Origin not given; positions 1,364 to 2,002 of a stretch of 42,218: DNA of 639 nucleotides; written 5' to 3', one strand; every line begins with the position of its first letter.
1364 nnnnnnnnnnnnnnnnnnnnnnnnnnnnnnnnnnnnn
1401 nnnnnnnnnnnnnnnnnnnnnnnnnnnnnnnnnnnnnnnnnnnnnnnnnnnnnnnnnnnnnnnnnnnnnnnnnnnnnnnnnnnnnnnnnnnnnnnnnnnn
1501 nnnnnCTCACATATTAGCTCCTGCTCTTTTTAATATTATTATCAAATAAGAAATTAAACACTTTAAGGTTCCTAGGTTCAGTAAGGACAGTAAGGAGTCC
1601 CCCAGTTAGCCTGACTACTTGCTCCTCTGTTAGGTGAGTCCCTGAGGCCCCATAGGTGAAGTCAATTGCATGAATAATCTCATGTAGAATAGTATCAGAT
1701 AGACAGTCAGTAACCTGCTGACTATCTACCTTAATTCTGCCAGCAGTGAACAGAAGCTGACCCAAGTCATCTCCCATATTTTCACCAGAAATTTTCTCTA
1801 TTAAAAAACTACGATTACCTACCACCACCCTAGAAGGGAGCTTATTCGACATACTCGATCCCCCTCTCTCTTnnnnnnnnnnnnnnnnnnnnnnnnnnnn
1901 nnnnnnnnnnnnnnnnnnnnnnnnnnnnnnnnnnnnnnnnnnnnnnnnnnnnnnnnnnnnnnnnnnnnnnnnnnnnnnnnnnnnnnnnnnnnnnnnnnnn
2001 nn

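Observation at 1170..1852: A 112-aa HExxH protein next to a membrane protein at the genome end: possible non-canonical endolysin-holin pair in a genome with no recognisable lysin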

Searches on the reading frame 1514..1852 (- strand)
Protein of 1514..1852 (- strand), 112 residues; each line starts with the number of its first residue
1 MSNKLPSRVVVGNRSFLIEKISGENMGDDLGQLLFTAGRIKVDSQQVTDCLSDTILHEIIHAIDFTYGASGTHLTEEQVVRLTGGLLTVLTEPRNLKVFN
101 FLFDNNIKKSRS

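Call 6: search_protein_families(library=pfam, proteins=[window:1514-1852:-], max_evalue=1)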
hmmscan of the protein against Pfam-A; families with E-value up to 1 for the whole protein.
window:1514-1852:- (112 aa): 2 families
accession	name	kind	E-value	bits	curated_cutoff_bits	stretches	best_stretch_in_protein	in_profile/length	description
PF10263.15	SprT-like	-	0.034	14.4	25.6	1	49-70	59-81/108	SprT-like family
PF20573.4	DUF6782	-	0.24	11.1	27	1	24-74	63-113/241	Putative metallopeptidase family (DUF6782)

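Call 7: search_protein_families(library=phrogs, proteins=[window:1514-1852:-], max_evalue=1)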
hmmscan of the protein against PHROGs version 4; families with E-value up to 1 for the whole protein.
window:1514-1852:- (112 aa): 7 families
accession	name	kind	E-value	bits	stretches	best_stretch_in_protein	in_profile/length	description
phrog_1233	-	unknown function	3.4e-08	34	1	3-87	6-98/306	-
phrog_6445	-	unknown function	0.0098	16.8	1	42-65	54-77/180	-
phrog_13742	-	other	0.015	15.9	1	9-86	12-95/248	peptidase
phrog_24857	-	unknown function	0.055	14.5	1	44-85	59-101/171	-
phrog_6532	-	unknown function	0.18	11.7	1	18-72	75-131/367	-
phrog_10756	-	unknown function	0.3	11.7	1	45-69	75-99/262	-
phrog_3768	-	unknown function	0.38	11.6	1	48-66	73-91/216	-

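Call 9: search_dna_similar(query=window:1514-1852:-, collection=phages, mode=protein, max_rows=30, max_evalue=0.01)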
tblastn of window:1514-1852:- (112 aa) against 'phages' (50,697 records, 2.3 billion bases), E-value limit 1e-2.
No match.

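Call 14: find_homologous_proteins(query=window:1514-1852:-, max_evalue=0.001)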
Query window:1514-1852:- (112 aa): 8 proteins with E <= 0.001 among 10 candidates.
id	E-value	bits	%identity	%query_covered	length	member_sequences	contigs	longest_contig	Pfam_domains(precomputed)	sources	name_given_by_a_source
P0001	4.5e-66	237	100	100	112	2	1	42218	-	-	-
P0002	2.8e-44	167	71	93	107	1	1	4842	-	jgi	jgi:hypothetical protein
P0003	6.5e-38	147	61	97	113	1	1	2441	-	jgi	-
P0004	3.3e-37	145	58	97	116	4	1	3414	-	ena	-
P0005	2.6e-31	126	61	88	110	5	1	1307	-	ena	-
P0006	1.0e-29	121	58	87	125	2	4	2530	-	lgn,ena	-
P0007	5.0e-28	115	60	79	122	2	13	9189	-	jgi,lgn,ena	-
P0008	2.0e-27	113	60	79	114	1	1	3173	-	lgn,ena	-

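Call 15: search_solved_structures(query=window:1514-1852:-, max_evalue=10, show_alignments=3)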
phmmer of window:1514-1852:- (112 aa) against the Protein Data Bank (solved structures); distinct sequences matched with E-value up to 10: 4.
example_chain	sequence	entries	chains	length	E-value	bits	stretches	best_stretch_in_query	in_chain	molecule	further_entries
7x3h_A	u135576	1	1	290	0.92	13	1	18-67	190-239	CBg-ParM triple mutant R204D, K230D and N234D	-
7x54_A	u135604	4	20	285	0.99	12.9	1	18-59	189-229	ParM/StbA family protein | Cbc-ParM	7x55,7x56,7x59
2a97_A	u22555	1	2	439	1.3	12.5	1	54-99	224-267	Botulinum neurotoxin type F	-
2a8a_A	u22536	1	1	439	1.3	12.5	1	54-99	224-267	Botulinum neurotoxin type F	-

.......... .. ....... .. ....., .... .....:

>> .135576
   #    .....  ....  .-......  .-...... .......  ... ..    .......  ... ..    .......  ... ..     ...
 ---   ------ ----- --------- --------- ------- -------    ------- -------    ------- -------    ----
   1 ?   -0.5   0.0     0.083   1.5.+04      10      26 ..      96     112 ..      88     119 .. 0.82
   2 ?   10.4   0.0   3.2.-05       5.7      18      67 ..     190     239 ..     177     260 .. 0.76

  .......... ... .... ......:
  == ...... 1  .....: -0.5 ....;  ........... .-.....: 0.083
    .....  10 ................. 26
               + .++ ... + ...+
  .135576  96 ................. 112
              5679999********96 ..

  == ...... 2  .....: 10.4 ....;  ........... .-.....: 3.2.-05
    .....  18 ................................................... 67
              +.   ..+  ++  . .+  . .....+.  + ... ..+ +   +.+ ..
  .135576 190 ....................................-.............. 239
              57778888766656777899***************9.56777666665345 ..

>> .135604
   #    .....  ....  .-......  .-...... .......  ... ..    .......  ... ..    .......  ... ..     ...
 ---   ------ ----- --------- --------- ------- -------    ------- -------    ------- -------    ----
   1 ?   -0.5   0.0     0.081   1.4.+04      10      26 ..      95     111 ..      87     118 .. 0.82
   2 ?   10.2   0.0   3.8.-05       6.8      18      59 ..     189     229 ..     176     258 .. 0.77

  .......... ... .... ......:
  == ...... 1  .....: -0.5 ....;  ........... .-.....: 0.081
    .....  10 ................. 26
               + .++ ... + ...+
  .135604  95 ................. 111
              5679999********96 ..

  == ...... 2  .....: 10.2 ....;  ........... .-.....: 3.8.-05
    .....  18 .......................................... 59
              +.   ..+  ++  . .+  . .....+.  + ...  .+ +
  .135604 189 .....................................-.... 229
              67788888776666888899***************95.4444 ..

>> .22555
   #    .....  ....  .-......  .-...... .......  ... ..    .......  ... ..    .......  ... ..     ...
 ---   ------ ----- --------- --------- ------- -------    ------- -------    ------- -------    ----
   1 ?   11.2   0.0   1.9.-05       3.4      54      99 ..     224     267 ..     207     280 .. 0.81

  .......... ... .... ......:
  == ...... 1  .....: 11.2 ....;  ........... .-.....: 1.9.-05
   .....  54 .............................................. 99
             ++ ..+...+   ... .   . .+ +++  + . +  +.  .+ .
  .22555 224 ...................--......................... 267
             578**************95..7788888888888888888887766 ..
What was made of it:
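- Closest known: Minigluzincins. Different: No sequence-level relationship is detectable (call 15).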

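Call 17: find_encoding_contigs(protein=P0007, flank=10000, max_places=4)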
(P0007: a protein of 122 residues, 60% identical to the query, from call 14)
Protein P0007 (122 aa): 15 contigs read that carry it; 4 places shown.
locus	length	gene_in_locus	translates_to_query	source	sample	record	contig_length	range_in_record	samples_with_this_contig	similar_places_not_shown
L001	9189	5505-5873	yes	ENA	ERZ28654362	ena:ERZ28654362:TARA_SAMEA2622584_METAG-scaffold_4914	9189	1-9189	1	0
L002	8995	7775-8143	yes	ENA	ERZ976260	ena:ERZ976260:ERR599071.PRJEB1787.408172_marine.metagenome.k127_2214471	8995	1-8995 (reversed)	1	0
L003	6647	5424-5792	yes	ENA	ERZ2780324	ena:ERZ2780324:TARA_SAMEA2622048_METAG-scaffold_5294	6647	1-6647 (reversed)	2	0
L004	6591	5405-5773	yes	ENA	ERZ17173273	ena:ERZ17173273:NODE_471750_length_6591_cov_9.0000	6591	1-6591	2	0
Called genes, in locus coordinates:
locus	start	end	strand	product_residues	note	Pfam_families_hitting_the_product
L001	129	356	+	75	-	-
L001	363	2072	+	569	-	PF22530:Terminase-T7_RNaseH-like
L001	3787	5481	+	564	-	PF13385:Laminin_G_3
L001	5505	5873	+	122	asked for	-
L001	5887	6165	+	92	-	-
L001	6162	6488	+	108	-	-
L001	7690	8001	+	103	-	-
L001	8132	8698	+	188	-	-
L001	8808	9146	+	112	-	-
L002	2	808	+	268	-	?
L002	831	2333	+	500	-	PF03906:Phage_T7_tail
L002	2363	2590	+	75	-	-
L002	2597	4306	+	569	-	PF22530:Terminase-T7_RNaseH-like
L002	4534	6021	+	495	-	-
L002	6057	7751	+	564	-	PF13385:Laminin_G_3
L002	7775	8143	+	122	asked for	-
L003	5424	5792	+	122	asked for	-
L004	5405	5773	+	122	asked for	-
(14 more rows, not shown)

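Call 18: find_encoding_contigs(protein=P0002, flank=10000, max_places=3)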
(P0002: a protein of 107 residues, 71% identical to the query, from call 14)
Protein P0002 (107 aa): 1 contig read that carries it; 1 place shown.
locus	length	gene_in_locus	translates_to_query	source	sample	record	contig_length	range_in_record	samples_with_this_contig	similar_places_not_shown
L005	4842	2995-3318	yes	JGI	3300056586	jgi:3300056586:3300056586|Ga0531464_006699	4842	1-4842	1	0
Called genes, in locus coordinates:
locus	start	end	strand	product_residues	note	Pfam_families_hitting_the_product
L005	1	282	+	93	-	?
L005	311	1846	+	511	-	-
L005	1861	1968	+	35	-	-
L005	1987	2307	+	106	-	-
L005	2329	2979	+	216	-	-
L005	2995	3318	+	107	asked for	-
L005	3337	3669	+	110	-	-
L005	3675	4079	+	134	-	-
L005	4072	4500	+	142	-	PF00383:dCMP_cyt_deam_1, PF14437:MafB19-deam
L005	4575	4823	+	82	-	-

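Call 20: find_homologous_proteins(query=A1, max_evalue=0.01)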
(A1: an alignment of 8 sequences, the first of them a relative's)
Query A1 (8 sequences) (112 aa, profile of the alignment): 145 proteins with E <= 0.01 among 5127 candidates; the best 120 are listed.
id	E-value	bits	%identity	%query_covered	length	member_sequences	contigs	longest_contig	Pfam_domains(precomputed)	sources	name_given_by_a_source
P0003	2.7e-53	196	61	97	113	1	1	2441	-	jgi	-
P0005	9.1e-52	191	61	88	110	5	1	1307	-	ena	-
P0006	1.0e-51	191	58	87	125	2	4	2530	-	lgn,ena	-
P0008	2.7e-51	190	60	79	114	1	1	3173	-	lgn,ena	-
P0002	3.7e-51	189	71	93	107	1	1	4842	-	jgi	jgi:hypothetical protein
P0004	6.0e-51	189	58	97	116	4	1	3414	-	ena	-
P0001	9.6e-51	188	100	100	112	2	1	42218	-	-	-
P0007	8.1e-50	185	60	79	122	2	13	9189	-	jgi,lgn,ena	-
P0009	1.3e-49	184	67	93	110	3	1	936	-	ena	-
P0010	1.3e-49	184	55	91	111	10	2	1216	-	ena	-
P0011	2.7e-49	183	52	94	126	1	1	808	-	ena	-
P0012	2.9e-49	183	51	94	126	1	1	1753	-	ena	-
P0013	3.0e-49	183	51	94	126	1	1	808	-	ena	-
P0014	3.1e-49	183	51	94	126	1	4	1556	-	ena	-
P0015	3.3e-49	183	51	94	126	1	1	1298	-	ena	-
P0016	5.6e-49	182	56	91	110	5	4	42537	-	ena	-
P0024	3.6e-46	173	55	83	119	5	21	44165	-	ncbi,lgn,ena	-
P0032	3.4e-9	54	39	76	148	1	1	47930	-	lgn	-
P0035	3.2e-8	51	33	87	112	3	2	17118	-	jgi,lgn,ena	jgi:ssRNA-specific RNase YbeY (16S rRNA maturation enzyme)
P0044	6.5e-7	47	31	81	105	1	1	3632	-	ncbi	-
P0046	7.2e-7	47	36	78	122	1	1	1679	-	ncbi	-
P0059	4.4e-6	44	51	44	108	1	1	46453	-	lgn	-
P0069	1.1e-5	43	29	73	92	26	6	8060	PF10263.16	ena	-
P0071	2.1e-5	42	30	86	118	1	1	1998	PF10263.16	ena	-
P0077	4.4e-5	41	39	80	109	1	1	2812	-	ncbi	-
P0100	1.3e-4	39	31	70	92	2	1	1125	PF10263.16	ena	-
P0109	4.3e-4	38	39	48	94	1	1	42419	PF10263.16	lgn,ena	-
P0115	7.5e-4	37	36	72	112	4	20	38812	-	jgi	jgi:hypothetical protein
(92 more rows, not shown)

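Call 25: find_encoding_contigs(protein=P0024, flank=10000, max_places=2)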
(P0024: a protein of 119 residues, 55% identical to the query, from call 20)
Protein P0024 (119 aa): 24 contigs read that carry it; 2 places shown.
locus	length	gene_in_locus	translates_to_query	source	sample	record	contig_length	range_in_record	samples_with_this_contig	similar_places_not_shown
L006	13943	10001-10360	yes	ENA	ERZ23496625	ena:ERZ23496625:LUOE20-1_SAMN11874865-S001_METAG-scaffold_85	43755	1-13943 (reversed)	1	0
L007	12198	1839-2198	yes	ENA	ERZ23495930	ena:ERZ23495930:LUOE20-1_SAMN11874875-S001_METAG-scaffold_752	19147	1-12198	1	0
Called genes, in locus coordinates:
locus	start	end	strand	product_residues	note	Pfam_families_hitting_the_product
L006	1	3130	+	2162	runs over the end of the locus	-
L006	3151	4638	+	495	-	PF03906:Phage_T7_tail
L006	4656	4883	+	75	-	-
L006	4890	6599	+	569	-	PF22530:Terminase-T7_RNaseH-like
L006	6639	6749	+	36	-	-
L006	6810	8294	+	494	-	-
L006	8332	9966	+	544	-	PF13385:Laminin_G_3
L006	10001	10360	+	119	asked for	-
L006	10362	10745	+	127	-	-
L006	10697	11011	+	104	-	-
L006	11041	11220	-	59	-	-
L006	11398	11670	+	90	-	-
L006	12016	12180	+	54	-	-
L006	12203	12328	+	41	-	-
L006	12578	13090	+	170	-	-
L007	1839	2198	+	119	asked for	-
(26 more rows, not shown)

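Call 26: find_encoding_contigs(protein=P0016, flank=10000, max_places=2)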
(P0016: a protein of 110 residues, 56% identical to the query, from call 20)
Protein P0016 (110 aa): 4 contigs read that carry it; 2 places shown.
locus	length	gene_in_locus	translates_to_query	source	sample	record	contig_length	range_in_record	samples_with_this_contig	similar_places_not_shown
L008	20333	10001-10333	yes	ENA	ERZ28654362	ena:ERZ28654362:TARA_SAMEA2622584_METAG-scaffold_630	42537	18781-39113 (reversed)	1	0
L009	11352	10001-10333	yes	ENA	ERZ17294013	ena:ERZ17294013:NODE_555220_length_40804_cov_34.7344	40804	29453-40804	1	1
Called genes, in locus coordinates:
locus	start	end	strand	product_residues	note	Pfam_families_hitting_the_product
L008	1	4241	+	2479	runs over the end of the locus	-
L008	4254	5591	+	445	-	PF03906:Phage_T7_tail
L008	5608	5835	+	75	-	-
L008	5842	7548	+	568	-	PF22530:Terminase-T7_RNaseH-like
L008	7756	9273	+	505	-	-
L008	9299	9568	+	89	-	-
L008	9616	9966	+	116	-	-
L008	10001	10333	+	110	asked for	-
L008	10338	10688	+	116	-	-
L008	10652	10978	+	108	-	-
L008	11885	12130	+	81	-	-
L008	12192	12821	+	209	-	-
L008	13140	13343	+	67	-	-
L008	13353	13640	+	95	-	-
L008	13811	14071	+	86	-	-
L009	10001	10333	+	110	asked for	-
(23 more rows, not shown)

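Call 27: list_cluster_members(proteins=[P0024, P0044, P0046, P0077, P0035, P0069])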
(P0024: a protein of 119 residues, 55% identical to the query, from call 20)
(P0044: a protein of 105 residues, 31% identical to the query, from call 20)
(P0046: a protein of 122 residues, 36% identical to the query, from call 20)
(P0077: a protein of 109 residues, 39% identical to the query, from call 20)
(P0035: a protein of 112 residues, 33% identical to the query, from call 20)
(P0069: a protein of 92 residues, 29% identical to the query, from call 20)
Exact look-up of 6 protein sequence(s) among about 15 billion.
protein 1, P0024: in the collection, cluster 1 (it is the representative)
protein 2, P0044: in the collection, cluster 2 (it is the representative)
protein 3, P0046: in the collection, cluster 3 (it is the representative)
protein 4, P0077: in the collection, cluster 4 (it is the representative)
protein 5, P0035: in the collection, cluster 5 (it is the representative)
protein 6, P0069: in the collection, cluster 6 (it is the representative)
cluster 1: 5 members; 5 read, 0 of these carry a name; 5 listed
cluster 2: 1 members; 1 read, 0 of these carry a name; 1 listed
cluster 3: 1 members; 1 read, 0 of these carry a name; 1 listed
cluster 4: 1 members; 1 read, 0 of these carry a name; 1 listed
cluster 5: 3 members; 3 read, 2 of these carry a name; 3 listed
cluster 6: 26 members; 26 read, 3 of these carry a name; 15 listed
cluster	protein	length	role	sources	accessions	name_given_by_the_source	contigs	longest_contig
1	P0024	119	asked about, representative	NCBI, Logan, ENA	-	-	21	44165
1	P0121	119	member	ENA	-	-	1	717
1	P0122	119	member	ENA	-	-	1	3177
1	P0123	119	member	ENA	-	-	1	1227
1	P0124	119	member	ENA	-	-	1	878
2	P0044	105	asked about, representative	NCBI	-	-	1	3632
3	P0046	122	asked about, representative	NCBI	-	-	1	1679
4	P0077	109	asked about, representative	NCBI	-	-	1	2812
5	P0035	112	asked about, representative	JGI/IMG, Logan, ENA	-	ssRNA-specific RNase YbeY (16S rRNA maturation enzyme)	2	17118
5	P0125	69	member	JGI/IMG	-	hypothetical protein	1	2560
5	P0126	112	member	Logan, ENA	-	-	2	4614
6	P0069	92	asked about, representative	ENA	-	-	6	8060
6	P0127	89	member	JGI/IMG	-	hypothetical protein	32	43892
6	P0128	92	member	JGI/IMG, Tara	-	hypothetical protein | strand:- start:48 stop:326 length:279 start_codon:yes stop_codon:yes gene_type:complete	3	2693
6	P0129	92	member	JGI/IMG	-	predicted SprT family Zn-dependent metalloprotease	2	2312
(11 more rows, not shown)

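Call 28: search_protein_representatives(alignment_id=A1)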
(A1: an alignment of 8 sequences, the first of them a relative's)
Query: 8 sequences, 113 profile positions. Proteins with E-value up to 0.001 (for the whole library): 793; up to 1e-10: 7; up to 1e-30: 1. The best 150 are listed.
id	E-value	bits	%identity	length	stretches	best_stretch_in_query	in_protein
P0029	9.9e-43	160.6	-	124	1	11-110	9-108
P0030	4.1e-18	81.3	-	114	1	16-109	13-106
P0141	2.6e-15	72.3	-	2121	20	7-45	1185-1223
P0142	3.6e-14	68.6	-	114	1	12-106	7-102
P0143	2.0e-11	59.7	-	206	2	6-93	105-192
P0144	2.1e-11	59.6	-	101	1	28-106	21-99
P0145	6.3e-11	58.1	-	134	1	7-102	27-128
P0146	1.3e-10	57.1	-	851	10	79-110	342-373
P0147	2.2e-10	56.4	-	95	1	8-105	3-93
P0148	2.4e-10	56.3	-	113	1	7-96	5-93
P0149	2.9e-10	56.0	-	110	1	6-98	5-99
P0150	3.5e-10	55.7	-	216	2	45-96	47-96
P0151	4.7e-10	55.3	-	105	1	7-108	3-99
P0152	5.6e-10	55.1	-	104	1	7-103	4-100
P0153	5.7e-10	55.0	-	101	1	5-94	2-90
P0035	1.0e-08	51.0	-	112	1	7-98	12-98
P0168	1.0e-08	51.0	-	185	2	7-93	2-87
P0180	6.0e-08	48.5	-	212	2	4-96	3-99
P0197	1.7e-07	47.1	-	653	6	29-64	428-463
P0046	2.3e-07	46.6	-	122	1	7-93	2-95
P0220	4.7e-07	45.6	-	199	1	7-96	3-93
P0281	3.0e-06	43.1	-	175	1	21-107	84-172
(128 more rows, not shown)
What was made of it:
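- Family size: 793 clusters at 50% identity: call 28.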

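Call 29: predict_structure(alignment_id=A2)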
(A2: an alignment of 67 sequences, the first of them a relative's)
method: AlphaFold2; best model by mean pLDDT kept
length: 112 residues; sequences in the alignment: 67
mean_pLDDT: 90.3   pTM: 0.83
mean pLDDT of the five models: 90.3, 90.2, 89.6, 88.7, 85.9
residues with pLDDT >= 90: 84; 70-90: 17; 50-70: 8; < 50: 3
segments of 3 or more residues with pLDDT < 50: none
pLDDT, mean of each block of 10 residues (from residue 1): 78 96 86 97 94 97 93 95 97 94 72 55
secondary structure, 60 per line:
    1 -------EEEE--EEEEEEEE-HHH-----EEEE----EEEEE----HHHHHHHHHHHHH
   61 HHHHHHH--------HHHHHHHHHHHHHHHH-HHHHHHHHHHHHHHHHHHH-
elements in order: E8-11 E14-21 E31-34 E39-43 H48-67 H76-91 H93-111
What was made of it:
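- On Zincin (gluzincin-type) metallopeptidase superfamily: The motif lies in helix 48-67 of the model (call 29). AF2 pLDDT 90.3, pTM 0.83 (call 29).
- Confident zincin model: call 29.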

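Call 30: search_protein_families(library=pfam, alignment_id=A2, max_evalue=0.1)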
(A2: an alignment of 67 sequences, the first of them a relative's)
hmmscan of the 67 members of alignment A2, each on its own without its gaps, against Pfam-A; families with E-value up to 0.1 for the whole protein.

A. member 1, P0001 (112 aa): 1 family
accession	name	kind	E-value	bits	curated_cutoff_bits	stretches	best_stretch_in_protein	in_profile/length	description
PF10263.15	SprT-like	-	0.034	14.4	25.6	1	49-70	59-81/108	SprT-like family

B. families by the number of members that match (of 67 scanned): 23 families
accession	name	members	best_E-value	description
PF10263.15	SprT-like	53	2.8e-07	SprT-like family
PF20573.4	DUF6782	34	4.7e-06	Putative metallopeptidase family (DUF6782)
PF06114.19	Peptidase_M78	12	0.00029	IrrE N-terminal-like domain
PF09768.15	Peptidase_M76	8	0.00097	Peptidase M76 family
PF13678.12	Peptidase_M85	6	0.0062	NFkB-p65-degrading zinc protease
PF14247.12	DUF4344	3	0.022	Putative metallopeptidase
PF08325.16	WLM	2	0.0099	WLM domain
PF15386.11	Tantalus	2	0.028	Drosophila Tantalus-like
PF14521.12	Aspzincin_M35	2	0.053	Lysine-specific metallo-endopeptidase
PF23922.1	DUF7261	1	0.0069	Family of unknown function (DUF7261)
PF02130.23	YbeY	1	0.021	Endoribonuclease YbeY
PF06393.16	BID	1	0.029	BH3 interacting domain (BID)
PF15350.11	ETAA1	1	0.038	Ewing's tumour-associated antigen 1 homologue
PF00318.25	Ribosomal_S2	1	0.039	Ribosomal protein S2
PF06324.16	Pigment_DH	1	0.041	Pigment-dispersing hormone (PDH)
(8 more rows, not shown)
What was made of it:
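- On Pfam SprT-like (PF10263): Other family members match more strongly, best E 2.8e-7 (call 30).
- Closest known: IrrE/PprI and ImmA. Same: 12 of 67 family members hit M78 weakly (call 30).
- Closest known: SprT-like family. Same: The commonest weak Pfam match (53 of 67 members, best 2.8e-7; call 30).
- Pfam poll: SprT-like 53/67, DUF6782 34/67, M78 12/67: call 30.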
